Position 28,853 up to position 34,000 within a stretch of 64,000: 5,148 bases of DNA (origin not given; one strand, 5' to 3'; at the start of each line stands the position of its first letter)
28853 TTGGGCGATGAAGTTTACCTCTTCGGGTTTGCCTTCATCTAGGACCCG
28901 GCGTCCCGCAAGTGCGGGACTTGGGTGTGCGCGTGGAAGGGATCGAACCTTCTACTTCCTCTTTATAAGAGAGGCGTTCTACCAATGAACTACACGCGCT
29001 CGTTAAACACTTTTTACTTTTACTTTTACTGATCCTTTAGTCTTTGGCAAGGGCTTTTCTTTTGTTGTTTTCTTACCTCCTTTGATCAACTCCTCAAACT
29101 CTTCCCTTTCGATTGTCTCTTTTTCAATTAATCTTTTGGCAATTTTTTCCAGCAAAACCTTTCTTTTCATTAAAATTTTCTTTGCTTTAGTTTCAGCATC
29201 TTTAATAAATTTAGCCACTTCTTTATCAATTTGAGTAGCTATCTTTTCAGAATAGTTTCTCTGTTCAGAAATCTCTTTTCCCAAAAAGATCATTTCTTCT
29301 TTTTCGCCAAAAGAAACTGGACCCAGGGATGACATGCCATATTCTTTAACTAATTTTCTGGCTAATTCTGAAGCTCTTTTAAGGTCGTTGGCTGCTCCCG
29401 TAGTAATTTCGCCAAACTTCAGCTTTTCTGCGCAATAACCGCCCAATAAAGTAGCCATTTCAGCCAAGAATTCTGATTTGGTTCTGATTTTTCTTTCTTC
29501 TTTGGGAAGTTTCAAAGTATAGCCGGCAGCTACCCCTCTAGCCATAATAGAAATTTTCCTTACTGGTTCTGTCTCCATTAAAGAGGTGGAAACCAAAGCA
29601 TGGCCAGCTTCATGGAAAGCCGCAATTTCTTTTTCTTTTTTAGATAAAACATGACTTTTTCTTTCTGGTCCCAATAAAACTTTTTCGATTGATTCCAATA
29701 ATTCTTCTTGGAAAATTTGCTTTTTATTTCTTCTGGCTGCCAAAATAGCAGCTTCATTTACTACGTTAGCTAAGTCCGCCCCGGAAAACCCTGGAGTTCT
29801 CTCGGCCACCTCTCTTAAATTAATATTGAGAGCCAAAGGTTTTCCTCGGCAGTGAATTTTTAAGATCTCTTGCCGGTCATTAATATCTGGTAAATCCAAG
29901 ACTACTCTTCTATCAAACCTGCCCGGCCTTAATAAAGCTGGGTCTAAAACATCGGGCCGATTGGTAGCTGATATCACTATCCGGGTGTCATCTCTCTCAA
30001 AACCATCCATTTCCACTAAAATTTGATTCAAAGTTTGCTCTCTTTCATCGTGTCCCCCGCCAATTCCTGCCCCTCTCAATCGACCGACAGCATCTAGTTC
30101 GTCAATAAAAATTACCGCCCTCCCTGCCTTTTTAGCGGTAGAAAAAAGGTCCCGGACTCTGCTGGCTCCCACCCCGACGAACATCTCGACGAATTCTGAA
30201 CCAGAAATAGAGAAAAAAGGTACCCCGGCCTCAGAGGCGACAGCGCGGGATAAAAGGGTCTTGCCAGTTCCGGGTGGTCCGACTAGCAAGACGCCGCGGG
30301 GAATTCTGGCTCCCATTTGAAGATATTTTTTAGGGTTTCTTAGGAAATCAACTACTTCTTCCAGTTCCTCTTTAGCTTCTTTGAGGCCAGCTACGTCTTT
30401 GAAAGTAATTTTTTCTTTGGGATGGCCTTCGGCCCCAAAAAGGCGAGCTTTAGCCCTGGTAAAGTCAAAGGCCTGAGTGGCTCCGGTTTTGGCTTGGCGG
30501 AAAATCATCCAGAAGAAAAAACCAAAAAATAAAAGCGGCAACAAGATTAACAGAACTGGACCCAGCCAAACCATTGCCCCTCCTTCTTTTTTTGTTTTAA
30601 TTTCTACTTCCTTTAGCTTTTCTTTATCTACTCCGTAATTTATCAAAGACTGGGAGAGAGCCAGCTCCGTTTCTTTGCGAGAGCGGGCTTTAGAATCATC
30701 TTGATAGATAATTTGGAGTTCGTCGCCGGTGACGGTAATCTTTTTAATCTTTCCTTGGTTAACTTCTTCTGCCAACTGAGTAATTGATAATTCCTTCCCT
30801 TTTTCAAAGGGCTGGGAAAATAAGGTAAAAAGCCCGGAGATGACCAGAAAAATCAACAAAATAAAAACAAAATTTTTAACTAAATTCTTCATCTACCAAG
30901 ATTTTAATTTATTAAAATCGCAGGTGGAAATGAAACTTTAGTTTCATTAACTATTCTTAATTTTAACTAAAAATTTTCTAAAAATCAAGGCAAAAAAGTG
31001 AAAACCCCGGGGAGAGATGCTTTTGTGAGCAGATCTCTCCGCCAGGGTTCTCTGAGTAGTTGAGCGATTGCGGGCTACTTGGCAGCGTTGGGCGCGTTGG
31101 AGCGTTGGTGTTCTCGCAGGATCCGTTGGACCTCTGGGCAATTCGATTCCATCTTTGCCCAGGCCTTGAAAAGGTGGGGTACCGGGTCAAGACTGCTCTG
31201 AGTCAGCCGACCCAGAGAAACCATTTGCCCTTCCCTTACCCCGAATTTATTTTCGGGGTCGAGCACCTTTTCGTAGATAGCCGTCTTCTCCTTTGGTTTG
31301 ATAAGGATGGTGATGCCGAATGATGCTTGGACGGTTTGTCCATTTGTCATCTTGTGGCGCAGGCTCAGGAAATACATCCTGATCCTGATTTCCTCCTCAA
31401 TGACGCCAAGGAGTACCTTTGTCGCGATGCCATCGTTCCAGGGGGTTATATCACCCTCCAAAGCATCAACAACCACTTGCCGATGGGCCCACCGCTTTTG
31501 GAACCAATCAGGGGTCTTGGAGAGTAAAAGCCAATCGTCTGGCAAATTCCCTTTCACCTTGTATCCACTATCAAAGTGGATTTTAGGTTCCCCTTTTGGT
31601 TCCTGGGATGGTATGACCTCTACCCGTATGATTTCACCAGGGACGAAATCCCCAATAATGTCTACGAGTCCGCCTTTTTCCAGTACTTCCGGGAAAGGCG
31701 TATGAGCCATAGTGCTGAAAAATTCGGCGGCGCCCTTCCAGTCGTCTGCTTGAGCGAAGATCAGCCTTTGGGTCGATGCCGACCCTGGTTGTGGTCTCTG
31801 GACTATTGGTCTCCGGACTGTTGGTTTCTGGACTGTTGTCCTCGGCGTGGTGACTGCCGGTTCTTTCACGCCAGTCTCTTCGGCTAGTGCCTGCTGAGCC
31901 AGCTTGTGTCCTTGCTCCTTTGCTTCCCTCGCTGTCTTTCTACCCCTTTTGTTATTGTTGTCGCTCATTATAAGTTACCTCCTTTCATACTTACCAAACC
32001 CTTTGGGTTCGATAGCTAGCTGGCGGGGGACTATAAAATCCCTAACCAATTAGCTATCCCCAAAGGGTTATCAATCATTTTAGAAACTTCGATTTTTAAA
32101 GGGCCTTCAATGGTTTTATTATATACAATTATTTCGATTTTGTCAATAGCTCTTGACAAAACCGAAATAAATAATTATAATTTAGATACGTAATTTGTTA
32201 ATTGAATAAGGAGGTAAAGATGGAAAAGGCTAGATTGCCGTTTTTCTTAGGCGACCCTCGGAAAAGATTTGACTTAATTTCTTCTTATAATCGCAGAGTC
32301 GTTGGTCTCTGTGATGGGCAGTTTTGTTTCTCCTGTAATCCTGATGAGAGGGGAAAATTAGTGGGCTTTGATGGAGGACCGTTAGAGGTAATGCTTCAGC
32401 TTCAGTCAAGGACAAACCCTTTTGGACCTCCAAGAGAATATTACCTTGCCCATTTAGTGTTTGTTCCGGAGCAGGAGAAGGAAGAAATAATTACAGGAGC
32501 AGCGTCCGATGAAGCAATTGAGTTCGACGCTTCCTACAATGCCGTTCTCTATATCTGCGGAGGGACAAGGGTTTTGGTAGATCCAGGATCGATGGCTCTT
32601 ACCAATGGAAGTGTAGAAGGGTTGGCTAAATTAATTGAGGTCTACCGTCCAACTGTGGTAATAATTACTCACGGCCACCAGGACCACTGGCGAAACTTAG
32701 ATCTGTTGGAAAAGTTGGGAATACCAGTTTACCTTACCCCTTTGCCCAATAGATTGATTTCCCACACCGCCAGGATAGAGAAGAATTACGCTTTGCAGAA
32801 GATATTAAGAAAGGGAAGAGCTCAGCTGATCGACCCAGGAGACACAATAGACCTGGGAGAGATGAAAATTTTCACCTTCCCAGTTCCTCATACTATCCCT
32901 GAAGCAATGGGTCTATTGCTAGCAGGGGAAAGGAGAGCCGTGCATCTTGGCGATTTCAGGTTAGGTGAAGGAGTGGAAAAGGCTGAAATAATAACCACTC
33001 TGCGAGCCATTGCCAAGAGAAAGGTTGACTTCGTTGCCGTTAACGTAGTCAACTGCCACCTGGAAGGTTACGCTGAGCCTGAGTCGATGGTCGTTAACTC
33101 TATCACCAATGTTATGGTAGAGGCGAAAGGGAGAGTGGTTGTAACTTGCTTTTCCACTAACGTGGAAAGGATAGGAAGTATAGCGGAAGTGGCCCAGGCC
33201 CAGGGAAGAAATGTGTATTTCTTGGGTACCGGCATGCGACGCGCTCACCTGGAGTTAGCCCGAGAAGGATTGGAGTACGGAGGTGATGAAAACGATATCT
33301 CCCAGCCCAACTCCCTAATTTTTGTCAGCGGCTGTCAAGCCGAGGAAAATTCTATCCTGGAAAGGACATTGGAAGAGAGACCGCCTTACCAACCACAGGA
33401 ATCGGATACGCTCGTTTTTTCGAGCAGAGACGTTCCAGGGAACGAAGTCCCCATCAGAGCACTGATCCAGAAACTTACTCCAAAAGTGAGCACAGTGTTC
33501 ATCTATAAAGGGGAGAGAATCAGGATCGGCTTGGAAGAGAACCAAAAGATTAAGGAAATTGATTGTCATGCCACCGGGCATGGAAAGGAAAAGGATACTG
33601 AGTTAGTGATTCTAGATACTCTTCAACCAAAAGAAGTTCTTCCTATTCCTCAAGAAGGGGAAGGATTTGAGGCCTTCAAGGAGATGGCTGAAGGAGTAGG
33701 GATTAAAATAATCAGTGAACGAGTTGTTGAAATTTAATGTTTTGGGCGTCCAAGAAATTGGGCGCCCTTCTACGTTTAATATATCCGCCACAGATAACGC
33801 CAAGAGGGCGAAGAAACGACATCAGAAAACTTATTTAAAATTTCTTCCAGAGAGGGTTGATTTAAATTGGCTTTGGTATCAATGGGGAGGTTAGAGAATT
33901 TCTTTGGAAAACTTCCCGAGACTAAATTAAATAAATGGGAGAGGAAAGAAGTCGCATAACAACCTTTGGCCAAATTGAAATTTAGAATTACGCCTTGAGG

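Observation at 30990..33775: Self-contained, G+C-richer divergent two-gene cassette (RNase J-like nuclease plus unrecognisable 297-aa protein) between ftsH and truD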

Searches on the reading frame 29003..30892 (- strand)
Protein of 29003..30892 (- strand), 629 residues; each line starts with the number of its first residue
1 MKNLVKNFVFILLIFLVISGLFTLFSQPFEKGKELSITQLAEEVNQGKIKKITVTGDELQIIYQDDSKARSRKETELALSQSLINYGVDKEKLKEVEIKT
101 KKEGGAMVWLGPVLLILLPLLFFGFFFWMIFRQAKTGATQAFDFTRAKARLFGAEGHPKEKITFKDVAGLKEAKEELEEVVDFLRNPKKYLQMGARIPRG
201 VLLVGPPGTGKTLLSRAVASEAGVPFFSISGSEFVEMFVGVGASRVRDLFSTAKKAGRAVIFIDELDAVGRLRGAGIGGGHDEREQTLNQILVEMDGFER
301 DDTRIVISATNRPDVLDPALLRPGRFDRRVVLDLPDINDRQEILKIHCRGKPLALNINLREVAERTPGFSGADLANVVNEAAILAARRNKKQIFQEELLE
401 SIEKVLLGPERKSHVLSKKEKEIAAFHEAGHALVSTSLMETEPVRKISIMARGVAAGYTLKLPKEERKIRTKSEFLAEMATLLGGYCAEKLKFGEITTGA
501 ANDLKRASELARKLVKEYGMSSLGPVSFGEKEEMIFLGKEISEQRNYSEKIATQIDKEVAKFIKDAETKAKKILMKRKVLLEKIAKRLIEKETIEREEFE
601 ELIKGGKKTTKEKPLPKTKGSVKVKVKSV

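Call 5: search_protein_families(library=pfam, proteins=[window:29003-30892:-], max_evalue=1)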
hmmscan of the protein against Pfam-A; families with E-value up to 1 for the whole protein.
window:29003-30892:- (629 aa): 20 families
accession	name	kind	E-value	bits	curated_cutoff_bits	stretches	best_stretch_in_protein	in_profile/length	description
PF01434.24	Peptidase_M41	-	6.7e-63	212.4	29.9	1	415-602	2-191/191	Peptidase family M41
PF00004.35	AAA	-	3e-42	144.6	21.2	1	201-333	1-130/131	ATPase family associated with various cellular activities (AAA)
PF17862.7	AAA_lid_3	-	1.2e-15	57.2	27.2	1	356-398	1-43/45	AAA+ lid domain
PF06480.20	FtsH_ext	-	6.5e-09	36.4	25.5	1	9-99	2-99/103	FtsH Extracellular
PF20720.3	nSTAND3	-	5.4e-06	26.6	27.2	1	201-348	20-153/155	Novel STAND NTPase 3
PF06068.19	TIP49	-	1.3e-05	25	23.8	1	198-235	50-89/347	TIP49 P-loop domain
PF13191.12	AAA_16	-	2.9e-05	25.1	32.6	1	197-223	23-49/167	AAA ATPase domain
PF07728.20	AAA_5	-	0.00023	21.6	22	1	200-236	1-38/139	AAA domain (dynein-related subfamily)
PF05496.18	RuvB_N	-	0.0003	21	27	1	199-266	34-93/159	Holliday junction DNA helicase RuvB P-loop domain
PF23902.1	AAA_lid_PRS2_C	-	0.00035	21.1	34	1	338-406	2-71/73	PRS2 AAA+ lid C-terminal domain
PF13401.12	AAA_22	-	0.00046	20.9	27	1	201-225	8-35/130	AAA domain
PF13238.12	AAA_18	-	0.0031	18.4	29.4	1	201-228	1-25/128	AAA domain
PF13207.12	AAA_17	-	0.0031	18.2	27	1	204-252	1-48/136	AAA domain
PF13521.12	AAA_28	-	0.0088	16.7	27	1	201-234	2-35/164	AAA domain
PF13671.12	AAA_33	-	0.016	15.9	27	1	201-245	2-44/143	AAA domain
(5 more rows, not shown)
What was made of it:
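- Checked: Flanks are ftsH 29003-30892 (-) and truD 33776-35200 (-), confirmed by Pfam (call 5).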

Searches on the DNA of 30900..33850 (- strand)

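Call 70: search_rna_families(source=window, start=30900, end=33850, threshold=evalue, max_evalue=1)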
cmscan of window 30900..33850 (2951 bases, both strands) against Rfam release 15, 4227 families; matches with E-value up to 1: 3.
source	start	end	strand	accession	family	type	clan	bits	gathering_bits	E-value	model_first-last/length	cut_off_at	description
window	32129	32174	-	RF03956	mir-737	Gene; miRNA;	-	24.9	60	0.65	1-63/63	no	mir-737 microRNA precursor family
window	31993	32070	-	RF00927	mir-582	Gene; miRNA;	-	23.6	84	0.18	1-83/83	no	mir-582 microRNA precursor family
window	32119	32180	+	RF03670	MIR3932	Gene; miRNA;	-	22.5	150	0.39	1-123/123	no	MIR3932 microRNA precursor family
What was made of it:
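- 31969..32112 (-): unkA 5' leader of about 140 nt, with SD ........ (31977-31984) and a conserved long hairpin (32000-32068). Call 70: no Rfam family.
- On Known cis-regulatory RNA families (Rfam 15): The sub-threshold hits are chance miRNA-hairpin matches (call 70).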

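Call 95: build_rna_model(alignment_id=A6)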
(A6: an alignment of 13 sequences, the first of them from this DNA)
Model R1 built from alignment A6 (13 sequences, 70 columns); structure: RNAalifold consensus.
model positions 66; base pairs 19; branch points 0; effective number of sequences 6.61; information 0.85 bits per position. Calibrated on 0.2 Mb of random sequence (short: E-values are rough).
structure used (alignment columns):
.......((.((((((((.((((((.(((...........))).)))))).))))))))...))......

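Call 96: search_with_rna_model(model_id=R1, sources=[window, L001, L002, L006, L007, L008, L009, L010, L011, L013, L014, L015, L095, L096, L097, L099, L100, L101, L102, L103, L104, L107, L108, L109, L110, L111, L113, L116, L118], max_evalue=1)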
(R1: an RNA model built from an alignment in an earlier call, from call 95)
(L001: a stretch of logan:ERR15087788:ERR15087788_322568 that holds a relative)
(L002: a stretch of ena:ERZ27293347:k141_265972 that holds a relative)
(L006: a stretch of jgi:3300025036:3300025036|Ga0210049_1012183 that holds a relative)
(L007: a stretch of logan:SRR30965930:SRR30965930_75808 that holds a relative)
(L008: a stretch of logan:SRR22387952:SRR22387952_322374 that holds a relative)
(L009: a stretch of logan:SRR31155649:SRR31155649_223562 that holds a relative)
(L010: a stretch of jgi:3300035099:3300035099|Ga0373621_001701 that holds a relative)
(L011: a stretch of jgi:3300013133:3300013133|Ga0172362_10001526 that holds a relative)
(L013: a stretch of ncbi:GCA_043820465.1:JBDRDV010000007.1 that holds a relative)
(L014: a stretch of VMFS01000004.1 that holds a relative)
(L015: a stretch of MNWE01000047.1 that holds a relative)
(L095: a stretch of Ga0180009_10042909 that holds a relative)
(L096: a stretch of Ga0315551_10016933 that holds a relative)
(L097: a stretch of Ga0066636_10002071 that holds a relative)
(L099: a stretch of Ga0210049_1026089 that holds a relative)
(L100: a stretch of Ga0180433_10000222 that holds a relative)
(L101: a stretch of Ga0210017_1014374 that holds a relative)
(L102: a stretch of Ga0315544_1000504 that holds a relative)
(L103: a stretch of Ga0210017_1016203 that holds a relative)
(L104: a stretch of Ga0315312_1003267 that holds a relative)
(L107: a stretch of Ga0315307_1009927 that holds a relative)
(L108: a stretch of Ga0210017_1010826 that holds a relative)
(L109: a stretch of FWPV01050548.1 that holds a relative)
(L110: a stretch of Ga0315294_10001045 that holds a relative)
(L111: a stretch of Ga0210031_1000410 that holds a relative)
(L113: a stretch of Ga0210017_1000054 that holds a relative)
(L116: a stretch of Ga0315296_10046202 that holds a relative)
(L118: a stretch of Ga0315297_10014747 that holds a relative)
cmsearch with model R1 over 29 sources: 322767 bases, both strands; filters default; matches with E-value up to 1: 36.
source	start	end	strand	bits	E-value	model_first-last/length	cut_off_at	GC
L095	344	409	-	77.5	1.7e-18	1-66/66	no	0.38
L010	9658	9723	+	75.5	6.5e-18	1-66/66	no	0.38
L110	8780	8843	-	75.3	7.1e-18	1-66/66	no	0.41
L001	1232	1300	-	69.2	3.5e-16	1-66/66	no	0.45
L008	1066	1131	-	68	8e-16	1-66/66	no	0.41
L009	2087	2153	-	66.2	2.5e-15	1-66/66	no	0.36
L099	1582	1649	-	66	2.8e-15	1-66/66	no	0.41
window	32000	32068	-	65.3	4.4e-15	1-66/66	no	0.49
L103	2054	2119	-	64.7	6.6e-15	1-66/66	no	0.45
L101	1874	1941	-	64.4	8e-15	1-66/66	no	0.47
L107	1052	1113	-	63.2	1.7e-14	1-66/66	no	0.35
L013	1852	1915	+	63.1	1.8e-14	1-66/66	no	0.33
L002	6333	6398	-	62.2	3.1e-14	1-66/66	no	0.45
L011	3388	3445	+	55.4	2.6e-12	1-66/66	no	0.41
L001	1231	1299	+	50.5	6e-11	1-66/66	no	0.46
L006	92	146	-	50.1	7.8e-11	1-66/66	no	0.44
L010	9659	9724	-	49.8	9e-11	1-66/66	no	0.36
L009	2086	2152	+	49.5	1.1e-10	1-66/66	no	0.34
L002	6332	6397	+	46.9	6e-10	1-66/66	no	0.47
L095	343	408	+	44.8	2.3e-09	1-66/66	no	0.38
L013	1853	1916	-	44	3.8e-09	1-66/66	no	0.34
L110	8779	8842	+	43.4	5.7e-09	1-66/66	no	0.41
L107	1051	1112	+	39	9.3e-08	1-66/66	no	0.34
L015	4850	4905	-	37.4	2.7e-07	1-66/66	no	0.54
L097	903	958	-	37.4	2.7e-07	1-66/66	no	0.54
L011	3389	3446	-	36.3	5.5e-07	1-66/66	no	0.43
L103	2053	2118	+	36.1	5.9e-07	1-66/66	no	0.45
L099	1581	1648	+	34.3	1.9e-06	1-66/66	no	0.41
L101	1873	1940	+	32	8.6e-06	1-66/66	no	0.46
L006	91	145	+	30.1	2.8e-05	1-66/66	no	0.42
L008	1065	1130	+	22.3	0.0041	1-66/66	no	0.39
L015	4849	4904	+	20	0.019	1-66/66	no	0.52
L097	902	957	+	20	0.019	1-66/66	no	0.52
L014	9719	9801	-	17.7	0.081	1-66/66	no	0.42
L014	9718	9800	+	14.4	0.66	1-66/66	no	0.42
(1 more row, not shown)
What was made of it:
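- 31969..32112 (-): Call 96: one copy per locus, and the unkA-sense strand scores higher.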
